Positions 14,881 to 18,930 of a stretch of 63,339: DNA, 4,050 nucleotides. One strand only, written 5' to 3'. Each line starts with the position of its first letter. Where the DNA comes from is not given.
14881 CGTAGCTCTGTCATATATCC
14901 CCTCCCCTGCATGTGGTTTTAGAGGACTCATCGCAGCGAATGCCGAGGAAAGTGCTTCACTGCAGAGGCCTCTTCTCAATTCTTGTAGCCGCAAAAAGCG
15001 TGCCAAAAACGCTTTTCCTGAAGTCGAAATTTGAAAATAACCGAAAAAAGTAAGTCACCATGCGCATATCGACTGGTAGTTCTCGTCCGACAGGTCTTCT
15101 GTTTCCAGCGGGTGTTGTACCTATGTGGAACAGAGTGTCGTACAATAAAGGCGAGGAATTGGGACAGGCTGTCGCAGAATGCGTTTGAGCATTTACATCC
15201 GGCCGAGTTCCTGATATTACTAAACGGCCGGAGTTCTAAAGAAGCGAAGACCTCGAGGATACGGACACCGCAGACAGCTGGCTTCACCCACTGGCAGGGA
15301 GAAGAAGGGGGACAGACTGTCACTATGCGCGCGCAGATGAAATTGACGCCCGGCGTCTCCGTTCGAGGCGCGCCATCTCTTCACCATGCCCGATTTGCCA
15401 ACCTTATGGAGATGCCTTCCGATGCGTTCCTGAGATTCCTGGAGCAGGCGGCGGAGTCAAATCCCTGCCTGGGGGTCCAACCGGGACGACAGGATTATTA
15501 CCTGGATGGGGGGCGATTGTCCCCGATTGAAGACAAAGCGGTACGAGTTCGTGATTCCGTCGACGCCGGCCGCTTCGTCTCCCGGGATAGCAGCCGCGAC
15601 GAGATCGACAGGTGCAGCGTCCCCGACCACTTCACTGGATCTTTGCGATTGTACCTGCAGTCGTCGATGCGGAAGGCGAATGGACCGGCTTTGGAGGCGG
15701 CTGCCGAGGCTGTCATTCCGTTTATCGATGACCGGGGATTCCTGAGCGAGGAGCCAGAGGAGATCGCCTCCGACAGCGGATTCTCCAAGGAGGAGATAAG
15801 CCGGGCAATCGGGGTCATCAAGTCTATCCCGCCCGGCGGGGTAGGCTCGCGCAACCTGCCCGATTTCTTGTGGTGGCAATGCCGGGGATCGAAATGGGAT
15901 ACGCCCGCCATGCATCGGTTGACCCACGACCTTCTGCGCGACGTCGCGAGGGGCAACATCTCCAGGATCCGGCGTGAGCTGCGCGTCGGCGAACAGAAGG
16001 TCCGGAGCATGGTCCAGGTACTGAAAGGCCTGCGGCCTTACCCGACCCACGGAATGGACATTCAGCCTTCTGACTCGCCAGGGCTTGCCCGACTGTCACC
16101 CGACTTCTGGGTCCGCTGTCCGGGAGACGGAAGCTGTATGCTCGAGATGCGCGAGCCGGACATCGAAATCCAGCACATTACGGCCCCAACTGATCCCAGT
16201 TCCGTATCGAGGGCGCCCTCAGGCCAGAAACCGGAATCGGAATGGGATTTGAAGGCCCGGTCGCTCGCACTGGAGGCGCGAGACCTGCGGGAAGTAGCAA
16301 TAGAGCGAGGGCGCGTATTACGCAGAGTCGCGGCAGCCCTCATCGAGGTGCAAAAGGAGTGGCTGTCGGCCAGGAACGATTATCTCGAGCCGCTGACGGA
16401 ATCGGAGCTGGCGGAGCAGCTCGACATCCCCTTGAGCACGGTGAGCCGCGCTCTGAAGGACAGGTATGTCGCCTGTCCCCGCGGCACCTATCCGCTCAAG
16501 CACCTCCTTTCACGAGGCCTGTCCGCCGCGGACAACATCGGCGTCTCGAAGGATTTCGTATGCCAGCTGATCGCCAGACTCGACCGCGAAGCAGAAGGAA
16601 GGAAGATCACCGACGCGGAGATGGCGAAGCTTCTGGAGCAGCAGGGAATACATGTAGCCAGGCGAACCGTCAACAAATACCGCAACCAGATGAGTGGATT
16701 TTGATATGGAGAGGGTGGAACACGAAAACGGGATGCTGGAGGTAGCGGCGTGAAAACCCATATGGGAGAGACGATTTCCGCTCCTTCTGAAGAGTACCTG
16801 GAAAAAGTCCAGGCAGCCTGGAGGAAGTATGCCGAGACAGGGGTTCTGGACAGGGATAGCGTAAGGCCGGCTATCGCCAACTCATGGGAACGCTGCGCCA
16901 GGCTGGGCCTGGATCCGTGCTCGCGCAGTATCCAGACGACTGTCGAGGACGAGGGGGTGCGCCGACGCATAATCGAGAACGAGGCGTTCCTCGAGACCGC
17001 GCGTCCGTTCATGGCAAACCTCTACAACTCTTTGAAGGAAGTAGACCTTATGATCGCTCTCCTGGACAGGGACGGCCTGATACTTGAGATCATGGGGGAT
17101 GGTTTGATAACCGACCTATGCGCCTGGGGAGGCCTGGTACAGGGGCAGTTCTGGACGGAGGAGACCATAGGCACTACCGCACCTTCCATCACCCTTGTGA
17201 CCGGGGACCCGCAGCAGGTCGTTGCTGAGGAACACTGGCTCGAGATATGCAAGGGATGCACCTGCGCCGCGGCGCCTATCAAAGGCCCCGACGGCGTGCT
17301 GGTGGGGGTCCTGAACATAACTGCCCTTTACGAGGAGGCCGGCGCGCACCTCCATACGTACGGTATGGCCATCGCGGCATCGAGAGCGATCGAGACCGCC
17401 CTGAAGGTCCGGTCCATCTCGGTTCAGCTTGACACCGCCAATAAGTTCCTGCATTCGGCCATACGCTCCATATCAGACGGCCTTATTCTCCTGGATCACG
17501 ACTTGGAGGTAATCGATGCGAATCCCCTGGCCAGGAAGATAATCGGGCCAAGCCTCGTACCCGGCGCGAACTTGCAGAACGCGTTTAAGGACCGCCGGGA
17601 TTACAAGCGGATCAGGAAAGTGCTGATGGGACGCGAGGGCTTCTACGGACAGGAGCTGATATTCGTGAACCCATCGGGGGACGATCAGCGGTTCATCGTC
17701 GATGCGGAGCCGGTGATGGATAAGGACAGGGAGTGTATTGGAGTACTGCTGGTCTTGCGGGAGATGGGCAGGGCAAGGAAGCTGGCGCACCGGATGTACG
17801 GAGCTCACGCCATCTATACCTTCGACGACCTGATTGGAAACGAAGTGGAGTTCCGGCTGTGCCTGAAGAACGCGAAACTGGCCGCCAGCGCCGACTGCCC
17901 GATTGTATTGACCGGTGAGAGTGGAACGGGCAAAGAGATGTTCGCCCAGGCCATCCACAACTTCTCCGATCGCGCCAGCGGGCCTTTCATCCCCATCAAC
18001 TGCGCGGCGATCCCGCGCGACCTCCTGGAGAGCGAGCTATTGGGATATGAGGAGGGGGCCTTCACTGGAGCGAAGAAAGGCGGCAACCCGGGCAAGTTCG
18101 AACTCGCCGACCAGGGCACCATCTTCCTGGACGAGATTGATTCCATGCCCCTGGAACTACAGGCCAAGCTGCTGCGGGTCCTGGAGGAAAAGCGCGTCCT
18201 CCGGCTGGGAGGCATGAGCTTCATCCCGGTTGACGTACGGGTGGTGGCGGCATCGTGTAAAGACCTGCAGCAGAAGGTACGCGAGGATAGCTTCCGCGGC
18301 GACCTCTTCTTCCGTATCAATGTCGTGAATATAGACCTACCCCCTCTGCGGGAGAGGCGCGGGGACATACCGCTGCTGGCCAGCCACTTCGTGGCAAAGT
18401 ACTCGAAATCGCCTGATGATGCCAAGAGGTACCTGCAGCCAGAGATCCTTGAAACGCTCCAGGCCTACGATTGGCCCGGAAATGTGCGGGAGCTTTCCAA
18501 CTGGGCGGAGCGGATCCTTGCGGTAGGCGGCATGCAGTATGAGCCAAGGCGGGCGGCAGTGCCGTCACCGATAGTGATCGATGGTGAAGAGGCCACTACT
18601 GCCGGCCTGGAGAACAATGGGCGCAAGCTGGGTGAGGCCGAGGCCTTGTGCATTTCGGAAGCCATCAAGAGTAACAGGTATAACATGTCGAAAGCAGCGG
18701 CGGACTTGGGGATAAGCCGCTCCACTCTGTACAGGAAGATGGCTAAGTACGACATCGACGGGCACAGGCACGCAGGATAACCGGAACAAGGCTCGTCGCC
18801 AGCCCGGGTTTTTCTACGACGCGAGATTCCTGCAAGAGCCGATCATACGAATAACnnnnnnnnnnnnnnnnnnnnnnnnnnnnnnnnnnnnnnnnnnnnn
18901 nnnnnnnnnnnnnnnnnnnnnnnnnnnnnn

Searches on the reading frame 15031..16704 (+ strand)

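Call 47: search_protein_families(library=pfam, proteins=[window:15031-16704:+], max_evalue=0.00001)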
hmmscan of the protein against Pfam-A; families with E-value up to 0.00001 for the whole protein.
window:15031-16704:+ (557 aa): 2 families
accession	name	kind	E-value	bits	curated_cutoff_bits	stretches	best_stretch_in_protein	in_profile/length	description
PF04552.19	Sigma54_DBD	-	3.7e-33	115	22.8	1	415-555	10-151/160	Sigma-54, DNA binding domain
PF04963.19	Sigma54_CBD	-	2.4e-23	83.3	22.9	1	207-373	14-171/185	Sigma-54 factor, core binding domain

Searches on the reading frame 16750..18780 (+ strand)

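Call 47: search_protein_families(library=pfam, proteins=[window:16750-18780:+], max_evalue=0.00001)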
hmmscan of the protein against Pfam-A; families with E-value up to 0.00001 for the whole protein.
window:16750-18780:+ (676 aa): 7 families
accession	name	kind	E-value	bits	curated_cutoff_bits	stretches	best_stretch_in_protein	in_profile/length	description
PF00158.32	Sigma54_activat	-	4.9e-64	215.5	20.2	1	361-528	1-167/168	Sigma-54 interaction domain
PF14532.12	Sigma54_activ_2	-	5.3e-21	75.7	25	1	376-533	15-138/138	Sigma-54 interaction domain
PF25601.1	AAA_lid_14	-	5.1e-19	68.3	27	1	534-592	1-59/87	AAA+ ATPase lid domain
PF02954.25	HTH_8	-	5.7e-13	48.8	22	1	627-667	2-42/42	Bacterial regulatory protein, Fis family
PF07728.20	AAA_5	-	3.4e-06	27.6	22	1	385-500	2-119/139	AAA domain (dynein-related subfamily)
PF01078.27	Mg_chelatase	-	7.7e-06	25.9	20.3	0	437-483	89-135/207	Magnesium chelatase, subunit ChlI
PF07724.20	AAA_2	-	8.8e-06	26.3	27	0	385-484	6-105/166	AAA domain (Cdc48 subfamily)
